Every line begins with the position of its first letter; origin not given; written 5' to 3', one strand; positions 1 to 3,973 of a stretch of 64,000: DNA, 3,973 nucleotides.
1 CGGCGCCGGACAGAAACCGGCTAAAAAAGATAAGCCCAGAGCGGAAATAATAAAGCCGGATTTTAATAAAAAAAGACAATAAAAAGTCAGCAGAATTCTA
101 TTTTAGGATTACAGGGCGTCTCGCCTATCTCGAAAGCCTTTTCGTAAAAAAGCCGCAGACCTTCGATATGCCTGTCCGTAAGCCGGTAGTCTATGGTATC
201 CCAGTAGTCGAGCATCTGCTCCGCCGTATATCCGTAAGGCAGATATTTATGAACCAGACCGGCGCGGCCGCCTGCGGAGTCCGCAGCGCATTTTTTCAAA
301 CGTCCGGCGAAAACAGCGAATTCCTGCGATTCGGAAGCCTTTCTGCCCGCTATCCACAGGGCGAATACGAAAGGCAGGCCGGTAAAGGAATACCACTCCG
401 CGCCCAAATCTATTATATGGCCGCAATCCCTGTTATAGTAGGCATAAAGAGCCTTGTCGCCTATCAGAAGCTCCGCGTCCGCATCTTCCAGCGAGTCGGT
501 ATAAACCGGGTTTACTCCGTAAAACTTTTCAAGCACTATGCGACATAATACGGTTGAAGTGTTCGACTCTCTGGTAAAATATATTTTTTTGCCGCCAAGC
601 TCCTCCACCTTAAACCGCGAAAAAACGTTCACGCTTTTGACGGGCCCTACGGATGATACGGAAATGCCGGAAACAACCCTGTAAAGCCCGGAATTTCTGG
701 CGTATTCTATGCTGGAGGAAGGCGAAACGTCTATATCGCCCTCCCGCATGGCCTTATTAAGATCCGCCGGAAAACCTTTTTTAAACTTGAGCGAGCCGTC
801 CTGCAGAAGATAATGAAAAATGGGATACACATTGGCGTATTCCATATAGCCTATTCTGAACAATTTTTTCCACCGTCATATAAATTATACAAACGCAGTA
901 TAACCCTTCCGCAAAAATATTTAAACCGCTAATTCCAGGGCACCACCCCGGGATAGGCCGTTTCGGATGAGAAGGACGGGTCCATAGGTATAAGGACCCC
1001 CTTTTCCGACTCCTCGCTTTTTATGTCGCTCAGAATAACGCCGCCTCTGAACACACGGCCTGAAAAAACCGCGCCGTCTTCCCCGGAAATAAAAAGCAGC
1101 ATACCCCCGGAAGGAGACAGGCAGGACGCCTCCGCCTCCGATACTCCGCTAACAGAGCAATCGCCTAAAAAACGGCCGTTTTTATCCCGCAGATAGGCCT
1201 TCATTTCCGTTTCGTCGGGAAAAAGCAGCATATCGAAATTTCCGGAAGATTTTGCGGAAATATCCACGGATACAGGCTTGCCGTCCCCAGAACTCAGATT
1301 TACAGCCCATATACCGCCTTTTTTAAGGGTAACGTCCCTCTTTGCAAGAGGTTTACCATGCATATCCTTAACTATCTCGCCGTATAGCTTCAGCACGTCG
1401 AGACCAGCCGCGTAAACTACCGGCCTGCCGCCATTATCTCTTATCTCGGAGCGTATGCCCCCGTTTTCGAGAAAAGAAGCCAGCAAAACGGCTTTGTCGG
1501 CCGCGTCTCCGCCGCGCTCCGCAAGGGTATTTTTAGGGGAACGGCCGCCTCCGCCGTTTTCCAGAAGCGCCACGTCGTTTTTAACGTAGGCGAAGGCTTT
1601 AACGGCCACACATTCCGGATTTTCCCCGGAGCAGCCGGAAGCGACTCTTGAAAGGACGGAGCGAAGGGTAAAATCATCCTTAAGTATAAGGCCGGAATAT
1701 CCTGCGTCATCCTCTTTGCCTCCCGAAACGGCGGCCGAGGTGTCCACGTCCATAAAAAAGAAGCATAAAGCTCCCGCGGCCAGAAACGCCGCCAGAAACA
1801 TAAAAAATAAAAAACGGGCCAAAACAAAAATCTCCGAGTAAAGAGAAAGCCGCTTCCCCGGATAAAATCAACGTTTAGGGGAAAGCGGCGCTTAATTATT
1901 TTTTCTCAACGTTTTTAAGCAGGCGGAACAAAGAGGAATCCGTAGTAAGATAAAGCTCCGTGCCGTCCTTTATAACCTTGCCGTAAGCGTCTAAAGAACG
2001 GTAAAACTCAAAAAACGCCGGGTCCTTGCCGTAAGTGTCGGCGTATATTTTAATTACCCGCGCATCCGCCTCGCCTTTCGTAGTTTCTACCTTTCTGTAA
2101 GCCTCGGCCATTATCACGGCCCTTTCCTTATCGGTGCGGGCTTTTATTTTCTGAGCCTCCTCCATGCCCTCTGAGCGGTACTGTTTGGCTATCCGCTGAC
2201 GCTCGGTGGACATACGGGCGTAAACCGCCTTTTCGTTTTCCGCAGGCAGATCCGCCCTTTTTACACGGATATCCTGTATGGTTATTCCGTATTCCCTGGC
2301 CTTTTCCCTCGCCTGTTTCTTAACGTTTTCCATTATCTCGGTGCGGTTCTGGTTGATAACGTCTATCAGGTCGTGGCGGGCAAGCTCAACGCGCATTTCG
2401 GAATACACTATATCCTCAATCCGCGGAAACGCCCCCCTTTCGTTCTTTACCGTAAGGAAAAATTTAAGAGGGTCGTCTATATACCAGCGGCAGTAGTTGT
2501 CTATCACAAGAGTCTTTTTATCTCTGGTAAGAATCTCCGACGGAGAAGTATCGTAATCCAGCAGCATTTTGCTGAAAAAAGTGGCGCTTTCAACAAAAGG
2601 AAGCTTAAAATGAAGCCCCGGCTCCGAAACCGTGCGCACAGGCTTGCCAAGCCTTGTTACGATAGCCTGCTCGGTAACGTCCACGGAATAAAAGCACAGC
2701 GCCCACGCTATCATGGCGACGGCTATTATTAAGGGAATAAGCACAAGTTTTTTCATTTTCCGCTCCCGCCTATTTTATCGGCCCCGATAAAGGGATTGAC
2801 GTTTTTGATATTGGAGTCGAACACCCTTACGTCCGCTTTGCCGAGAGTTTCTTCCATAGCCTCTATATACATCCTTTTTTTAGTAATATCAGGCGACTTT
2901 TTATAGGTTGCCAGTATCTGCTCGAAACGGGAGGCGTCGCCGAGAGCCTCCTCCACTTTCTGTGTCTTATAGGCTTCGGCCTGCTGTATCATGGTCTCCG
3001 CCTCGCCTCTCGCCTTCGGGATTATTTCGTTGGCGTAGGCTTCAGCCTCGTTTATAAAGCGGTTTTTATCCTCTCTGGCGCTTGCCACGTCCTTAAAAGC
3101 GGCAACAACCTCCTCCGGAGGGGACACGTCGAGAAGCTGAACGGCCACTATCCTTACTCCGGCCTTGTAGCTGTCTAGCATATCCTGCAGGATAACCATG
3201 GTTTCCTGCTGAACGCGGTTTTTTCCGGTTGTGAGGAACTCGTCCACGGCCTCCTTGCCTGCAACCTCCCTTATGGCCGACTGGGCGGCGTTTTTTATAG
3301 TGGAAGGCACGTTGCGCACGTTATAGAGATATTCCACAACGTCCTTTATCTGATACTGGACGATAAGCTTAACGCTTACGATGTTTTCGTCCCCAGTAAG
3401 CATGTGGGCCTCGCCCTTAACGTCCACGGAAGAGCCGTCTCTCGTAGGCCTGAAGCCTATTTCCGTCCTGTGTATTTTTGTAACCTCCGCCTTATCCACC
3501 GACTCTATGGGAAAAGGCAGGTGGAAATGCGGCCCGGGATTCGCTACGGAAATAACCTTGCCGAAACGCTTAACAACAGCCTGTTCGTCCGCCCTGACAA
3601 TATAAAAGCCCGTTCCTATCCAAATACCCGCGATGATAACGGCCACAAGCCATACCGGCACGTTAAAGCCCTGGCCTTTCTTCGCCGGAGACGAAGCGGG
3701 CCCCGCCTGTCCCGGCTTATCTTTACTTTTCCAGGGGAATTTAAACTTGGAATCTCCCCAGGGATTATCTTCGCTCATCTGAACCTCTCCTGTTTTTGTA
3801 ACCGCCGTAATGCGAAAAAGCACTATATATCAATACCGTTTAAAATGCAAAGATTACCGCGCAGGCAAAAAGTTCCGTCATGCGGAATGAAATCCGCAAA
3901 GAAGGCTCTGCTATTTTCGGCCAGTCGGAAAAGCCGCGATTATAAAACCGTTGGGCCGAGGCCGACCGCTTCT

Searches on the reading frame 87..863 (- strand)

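Call 44: search_protein_families(library=pfam, proteins=[window:87-863:-], max_evalue=0.00001)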
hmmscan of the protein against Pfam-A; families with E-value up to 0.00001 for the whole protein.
window:87-863:- (258 aa): 1 family
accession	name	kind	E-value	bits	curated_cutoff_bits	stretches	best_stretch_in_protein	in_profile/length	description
PF02621.19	VitK2_biosynth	-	3.8e-55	187.5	26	1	3-245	2-252/252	Menaquinone biosynthesis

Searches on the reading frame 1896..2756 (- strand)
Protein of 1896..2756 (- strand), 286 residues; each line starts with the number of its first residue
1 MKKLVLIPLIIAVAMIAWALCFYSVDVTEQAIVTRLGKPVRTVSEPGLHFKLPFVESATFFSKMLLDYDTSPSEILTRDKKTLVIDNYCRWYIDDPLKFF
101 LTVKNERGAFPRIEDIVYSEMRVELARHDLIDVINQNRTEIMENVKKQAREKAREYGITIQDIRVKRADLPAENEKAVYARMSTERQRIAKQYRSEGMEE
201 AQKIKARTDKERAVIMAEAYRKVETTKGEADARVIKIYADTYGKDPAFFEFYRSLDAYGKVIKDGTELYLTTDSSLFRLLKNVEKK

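Call 44: search_protein_families(library=pfam, proteins=[window:1896-2756:-], max_evalue=0.00001)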
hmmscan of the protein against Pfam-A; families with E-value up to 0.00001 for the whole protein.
window:1896-2756:- (286 aa): 1 family
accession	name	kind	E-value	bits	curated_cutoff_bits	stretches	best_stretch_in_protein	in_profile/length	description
PF01145.31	Band_7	-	2.8e-34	119.1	23.6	1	24-197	2-174/176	SPFH domain / Band 7 family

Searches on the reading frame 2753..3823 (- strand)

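Call 44: search_protein_families(library=pfam, proteins=[window:2753-3823:-], max_evalue=0.00001)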
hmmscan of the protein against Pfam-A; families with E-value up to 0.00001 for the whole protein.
window:2753-3823:- (356 aa): 1 family
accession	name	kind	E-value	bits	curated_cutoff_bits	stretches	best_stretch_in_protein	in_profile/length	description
PF01145.31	Band_7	-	8e-26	91.6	23.6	1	75-263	2-175/176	SPFH domain / Band 7 family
